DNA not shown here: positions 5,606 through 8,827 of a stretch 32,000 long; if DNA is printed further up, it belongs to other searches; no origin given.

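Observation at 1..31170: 31-kb co-oriented locus of four collinear giant paralogs, a truncated paralog and a pilin-like gene, with no recognisable enzymes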

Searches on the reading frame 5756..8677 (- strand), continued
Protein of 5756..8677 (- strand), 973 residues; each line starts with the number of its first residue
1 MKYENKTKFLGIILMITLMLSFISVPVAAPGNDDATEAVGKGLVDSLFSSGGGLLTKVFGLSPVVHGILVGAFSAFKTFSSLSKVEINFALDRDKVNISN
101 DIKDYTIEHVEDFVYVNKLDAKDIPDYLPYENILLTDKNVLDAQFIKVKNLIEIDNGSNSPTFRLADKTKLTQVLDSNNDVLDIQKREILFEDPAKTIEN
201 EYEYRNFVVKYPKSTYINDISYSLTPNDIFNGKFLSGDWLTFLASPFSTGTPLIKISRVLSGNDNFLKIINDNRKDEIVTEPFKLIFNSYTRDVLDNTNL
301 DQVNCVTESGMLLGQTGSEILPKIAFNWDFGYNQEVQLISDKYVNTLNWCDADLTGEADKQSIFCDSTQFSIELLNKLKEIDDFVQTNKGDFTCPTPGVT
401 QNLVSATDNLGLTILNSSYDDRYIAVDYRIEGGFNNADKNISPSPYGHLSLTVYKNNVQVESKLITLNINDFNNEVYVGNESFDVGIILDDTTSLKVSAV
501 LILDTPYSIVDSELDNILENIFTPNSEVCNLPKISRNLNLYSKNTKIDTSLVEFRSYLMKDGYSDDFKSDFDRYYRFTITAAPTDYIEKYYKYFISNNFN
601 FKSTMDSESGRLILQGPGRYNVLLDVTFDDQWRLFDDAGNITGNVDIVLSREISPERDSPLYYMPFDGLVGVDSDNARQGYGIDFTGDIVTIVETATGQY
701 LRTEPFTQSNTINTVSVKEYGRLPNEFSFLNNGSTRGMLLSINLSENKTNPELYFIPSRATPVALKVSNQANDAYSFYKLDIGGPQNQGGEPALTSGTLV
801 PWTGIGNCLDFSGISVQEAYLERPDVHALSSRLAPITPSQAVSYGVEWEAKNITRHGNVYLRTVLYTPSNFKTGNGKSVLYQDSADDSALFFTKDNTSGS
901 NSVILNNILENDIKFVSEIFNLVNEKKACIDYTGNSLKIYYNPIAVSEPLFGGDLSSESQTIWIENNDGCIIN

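Call 60: list_cluster_members(proteins=[P0040, P0045, P0050, P0057, P0108, P0155, P0031, P0141, P0066, P0100])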
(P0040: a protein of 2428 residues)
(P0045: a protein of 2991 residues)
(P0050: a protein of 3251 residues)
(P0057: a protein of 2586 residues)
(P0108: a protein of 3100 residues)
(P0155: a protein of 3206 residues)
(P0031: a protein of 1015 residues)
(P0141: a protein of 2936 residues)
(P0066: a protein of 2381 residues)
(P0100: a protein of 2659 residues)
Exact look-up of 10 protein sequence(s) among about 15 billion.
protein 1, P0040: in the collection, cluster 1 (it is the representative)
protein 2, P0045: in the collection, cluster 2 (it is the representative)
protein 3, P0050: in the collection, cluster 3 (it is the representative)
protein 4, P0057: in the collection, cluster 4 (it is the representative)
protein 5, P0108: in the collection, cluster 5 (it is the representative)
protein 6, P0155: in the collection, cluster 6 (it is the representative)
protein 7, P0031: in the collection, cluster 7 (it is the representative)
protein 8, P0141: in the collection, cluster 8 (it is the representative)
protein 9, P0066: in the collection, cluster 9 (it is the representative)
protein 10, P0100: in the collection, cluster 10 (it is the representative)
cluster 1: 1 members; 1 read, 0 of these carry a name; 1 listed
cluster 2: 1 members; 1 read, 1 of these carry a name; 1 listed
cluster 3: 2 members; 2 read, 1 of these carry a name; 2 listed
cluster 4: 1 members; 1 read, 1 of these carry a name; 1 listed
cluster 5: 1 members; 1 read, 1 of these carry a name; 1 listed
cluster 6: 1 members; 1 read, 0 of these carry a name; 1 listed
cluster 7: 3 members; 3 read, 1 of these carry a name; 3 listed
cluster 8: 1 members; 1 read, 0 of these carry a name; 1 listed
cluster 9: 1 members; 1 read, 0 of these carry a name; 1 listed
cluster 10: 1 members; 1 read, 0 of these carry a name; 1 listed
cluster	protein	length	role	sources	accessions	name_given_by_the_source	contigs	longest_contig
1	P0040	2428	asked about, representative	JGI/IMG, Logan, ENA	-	-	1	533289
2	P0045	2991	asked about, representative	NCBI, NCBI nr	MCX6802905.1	MAG: hypothetical protein NT067_07430 [Candidatus Diapherotrites archaeon] | hypothetical protein [Candidatus Diapherotrites archaeon]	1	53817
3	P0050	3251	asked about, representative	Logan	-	-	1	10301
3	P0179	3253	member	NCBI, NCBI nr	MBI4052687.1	MAG: carboxypeptidase regulatory-like domain-containing protein [Candidatus ... | carboxypeptidase regulatory-like domain-containing protein [Candidatus Diapherotrites ...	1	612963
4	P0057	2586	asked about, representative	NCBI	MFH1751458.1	MAG: carboxypeptidase-like regulatory domain-containing protein [archaeon]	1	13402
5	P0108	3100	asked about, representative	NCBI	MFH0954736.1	MAG: carboxypeptidase-like regulatory domain-containing protein [Candidatus Micrarchaeota ...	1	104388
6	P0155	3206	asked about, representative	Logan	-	-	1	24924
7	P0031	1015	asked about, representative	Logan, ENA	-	-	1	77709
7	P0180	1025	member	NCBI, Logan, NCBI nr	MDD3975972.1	MAG: hypothetical protein PHN22_02285 [Candidatus ainarchaeum sp.] | hypothetical protein [Candidatus ainarchaeum sp.]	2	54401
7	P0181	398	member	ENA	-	-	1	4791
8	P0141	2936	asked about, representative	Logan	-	-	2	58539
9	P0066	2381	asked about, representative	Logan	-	-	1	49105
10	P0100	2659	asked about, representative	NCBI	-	-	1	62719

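Call 61: fold_search(model_id=the predicted structure, library=pdb)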
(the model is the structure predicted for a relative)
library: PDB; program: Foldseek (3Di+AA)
matches with E <= 10: 962; with E <= 0.001: 1
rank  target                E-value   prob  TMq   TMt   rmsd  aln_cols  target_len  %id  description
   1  3idu_B                9.4e-04  1.00  0.07  0.45  13.4       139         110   12  Crystal Structure of the CARDB domain of the PF1109 protein in complex with di-metal ions from Pyrococcus furiosus, No (released 2009-08-04)
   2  5t9a_C                1.2e-03  1.00  0.09  0.11   6.0       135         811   16  Crystal structure of BuGH2Cwt (released 2017-09-13)
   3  5t9g_B                1.2e-03  1.00  0.08  0.10   6.2       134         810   15  Crystal structure of BuGH2Cwt in complex with Galactoisofagomine (released 2017-09-13)
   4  5es4_A                1.4e-03  0.28  0.10  0.09  23.6       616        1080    7  RE-REFINEMENT OF INTEGRIN ALPHAXBETA2 ECTODOMAIN IN THE CLOSED/BENT CONFORMATION (released 2016-03-02)
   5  5t9a_A                1.5e-03  1.00  0.08  0.10   5.7       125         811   15  Crystal structure of BuGH2Cwt (released 2017-09-13)
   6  5es4_C                1.5e-03  0.35  0.10  0.11  21.7       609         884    7  RE-REFINEMENT OF INTEGRIN ALPHAXBETA2 ECTODOMAIN IN THE CLOSED/BENT CONFORMATION (released 2016-03-02)
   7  3idu_A                1.6e-03  0.99  0.07  0.43  12.0       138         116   14  Crystal Structure of the CARDB domain of the PF1109 protein in complex with di-metal ions from Pyrococcus furiosus, No (released 2009-08-04)
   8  5t9g_A                1.9e-03  1.00  0.08  0.10   5.3       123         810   15  Crystal structure of BuGH2Cwt in complex with Galactoisofagomine (released 2017-09-13)
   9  5t9a_B                2.1e-03  1.00  0.09  0.10   6.4       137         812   15  Crystal structure of BuGH2Cwt (released 2017-09-13)
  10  6d7j_D                2.8e-03  1.00  0.08  0.10   5.2       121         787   13  The Crystal Structure of Parabacteroides merdae Beta-Glucuronidase (GUS) with Glycerol in Active-Site (released 2019-05-01)
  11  6d7j_A                2.8e-03  1.00  0.08  0.10   5.2       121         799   14  The Crystal Structure of Parabacteroides merdae Beta-Glucuronidase (GUS) with Glycerol in Active-Site (released 2019-05-01)
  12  6d7j_B                2.8e-03  1.00  0.08  0.10   5.4       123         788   13  The Crystal Structure of Parabacteroides merdae Beta-Glucuronidase (GUS) with Glycerol in Active-Site (released 2019-05-01)
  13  6dxu_D                2.9e-03  1.00  0.08  0.09   5.3       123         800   14  Crystal Structure of Parabacteroides merdae Beta-Glucuronidase (GUS) (released 2019-02-27)
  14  6dxu_C                3.1e-03  1.00  0.08  0.10   5.2       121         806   13  Crystal Structure of Parabacteroides merdae Beta-Glucuronidase (GUS) (released 2019-02-27)
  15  6dxu_A                3.3e-03  1.00  0.08  0.10   5.2       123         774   14  Crystal Structure of Parabacteroides merdae Beta-Glucuronidase (GUS) (released 2019-02-27)
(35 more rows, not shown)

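Call 69: fold_search(model_id=the predicted structure, library=viral)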
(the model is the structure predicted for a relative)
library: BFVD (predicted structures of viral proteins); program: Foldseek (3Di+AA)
matches with E <= 10: 611; with E <= 0.001: 5
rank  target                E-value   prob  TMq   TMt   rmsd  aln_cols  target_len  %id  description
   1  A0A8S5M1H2            3.3e-05  0.77  0.08  0.08  23.5       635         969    8  Uncharacterized protein [Siphoviridae sp. ctLAw30]
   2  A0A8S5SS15            5.9e-04  0.57  0.10  0.15  28.9       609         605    9  Baseplate protein [Siphoviridae sp. ct5wd11]
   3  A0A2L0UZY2            6.3e-04  0.25  0.09  0.11  28.7       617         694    9  Uncharacterized protein [Agrobacterium phage Atu_ph07]
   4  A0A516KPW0            8.2e-04  0.38  0.09  0.12  26.8       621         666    7  (no name in the UniProt tables at hand)
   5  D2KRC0                9.7e-04  0.97  0.09  0.14  24.4       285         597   12  (no name in the UniProt tables at hand)
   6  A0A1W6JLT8            1.1e-03  0.54  0.10  0.16  28.4       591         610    8  Tail protein [Lactococcus phage AM8]
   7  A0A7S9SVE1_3          1.2e-03  0.15  0.08  0.07  36.5       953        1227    8  (no name in the UniProt tables at hand)
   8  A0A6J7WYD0            1.3e-03  0.09  0.06  0.08  26.4       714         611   11  Uncharacterized protein [uncultured Caudovirales phage]
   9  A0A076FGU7            1.8e-03  1.00  0.09  0.09  12.3       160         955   12  Uncharacterized protein [Aureococcus anophagefferens virus]
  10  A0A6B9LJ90            2.4e-03  0.69  0.09  0.21  26.7       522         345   10  Uncharacterized protein [Flavobacterium phage vB_FspS_tooticki6-1]
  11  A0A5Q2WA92            2.6e-03  1.00  0.08  0.06  14.3       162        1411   10  (no name in the UniProt tables at hand)
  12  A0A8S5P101            4.2e-03  0.72  0.09  0.19  21.0       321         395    8  Uncharacterized protein [Siphoviridae sp. ctTBR23]
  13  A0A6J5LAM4            4.9e-03  0.98  0.07  0.39  17.7       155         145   12  Uncharacterized protein [uncultured Caudovirales phage]
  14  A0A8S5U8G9            5.5e-03  0.20  0.08  0.12  46.5       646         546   12  Putative tail fiber protein [Podoviridae sp. ctdxt3]
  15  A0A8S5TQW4            6.2e-03  0.18  0.09  0.12  28.2       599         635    6  Uncharacterized protein [Myoviridae sp. ctY1522]
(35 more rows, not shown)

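Call 71: search_protein_families(library=pfam, alignment_id=A5, max_evalue=0.001)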
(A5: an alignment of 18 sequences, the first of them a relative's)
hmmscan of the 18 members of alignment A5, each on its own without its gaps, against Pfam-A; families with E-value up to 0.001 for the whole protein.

A. member 1, P0040 (2428 aa): 3 families
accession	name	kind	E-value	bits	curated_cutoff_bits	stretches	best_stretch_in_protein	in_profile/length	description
PF13620.12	CarboxypepD_reg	-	6.6e-22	78.1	32.3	0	76-150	5-81/82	Carboxypeptidase regulatory-like domain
PF02369.22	Big_1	-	1.3e-07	32.1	34.9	0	509-558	16-64/93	Bacterial Ig-like domain (group 1)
PF08308.17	PEGA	-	0.00045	20.5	20.8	0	995-1019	34-59/71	PEGA domain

B. families by the number of members that match (of 18 scanned): 16 families
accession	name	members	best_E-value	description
PF13620.12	CarboxypepD_reg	18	4.9e-37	Carboxypeptidase regulatory-like domain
PF17802.7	SpaA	12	3e-14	Prealbumin-like fold domain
PF11974.14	bMG3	11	8e-15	Bacterial alpha-2-macroglobulin MG3 domain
PF02369.22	Big_1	10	1.6e-17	Bacterial Ig-like domain (group 1)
PF24025.1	Ig_DR_A0283-like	9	1.4e-09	DR_A0283-like, Ig-like domain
PF17210.9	SdrD_B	7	9.2e-12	SdrD B-like domain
PF17789.7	MG4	7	3.1e-08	Macroglobulin domain MG4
PF24107.1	DUF7382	4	5.3e-06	Domain of unknown function (DUF7382)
PF13715.12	CarbopepD_reg_2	3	3.7e-08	CarboxypepD_reg-like domain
PF08308.17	PEGA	2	0.00045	PEGA domain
PF10670.15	DUF4198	1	3.9e-06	Domain of unknown function (DUF4198)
PF00041.27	fn3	1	4.6e-06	Fibronectin type III domain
PF10577.15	FAM171A1-2-B_N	1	1.2e-05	FAM171A1/A2/B, N-terminal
PF07495.19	Y_Y_Y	1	0.00014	Y_Y_Y domain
PF10633.15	NPCBM_assoc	1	0.00021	NPCBM-associated, NEW3 domain of alpha-galactosidase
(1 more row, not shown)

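Call 72: search_solved_structures(query=A5, max_evalue=1, show_alignments=0)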
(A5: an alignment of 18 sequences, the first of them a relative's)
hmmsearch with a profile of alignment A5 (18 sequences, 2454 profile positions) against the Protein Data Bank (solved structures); distinct sequences matched with E-value up to 1: 9.
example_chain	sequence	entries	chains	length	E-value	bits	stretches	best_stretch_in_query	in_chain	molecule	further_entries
8qox_B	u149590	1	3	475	3.5e-06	27.2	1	309-420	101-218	Conserved membrane protein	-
4v4c_B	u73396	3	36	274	0.00092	19.1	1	353-408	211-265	Pyrogallol hydroxytransferase small subunit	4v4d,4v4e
3e8v_A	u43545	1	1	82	0.045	13.5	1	431-497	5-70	Possible transglutaminase-family protein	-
9c7v_B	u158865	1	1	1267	0.049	13.4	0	342-485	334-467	BOS complex subunit NOMO2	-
9y63_A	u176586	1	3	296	0.059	13.1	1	337-402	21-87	Protein FAM171A1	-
2igl_A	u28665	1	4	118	0.098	12.4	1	337-402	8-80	Transthyretin-like protein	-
2g2n_A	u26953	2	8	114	0.11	12.3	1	337-402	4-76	Transthyretin-like protein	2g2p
4wi0_B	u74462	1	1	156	0.26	11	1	266-326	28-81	Cellulosomal scaffoldin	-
4u3s_B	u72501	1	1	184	0.29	10.9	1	265-326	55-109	Cellulosomal scaffoldin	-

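Call 85: find_related_loci(query=A1, collection=viral_contigs, flank=5000)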
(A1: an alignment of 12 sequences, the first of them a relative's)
Query A1 (973 aa) in viral_contigs; peptide patterns used: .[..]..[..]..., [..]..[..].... (x = any residue, [..] = any of these).
2 stretches matched a pattern, but none encodes a relative of the query by tblastn (E <= 1e-3).
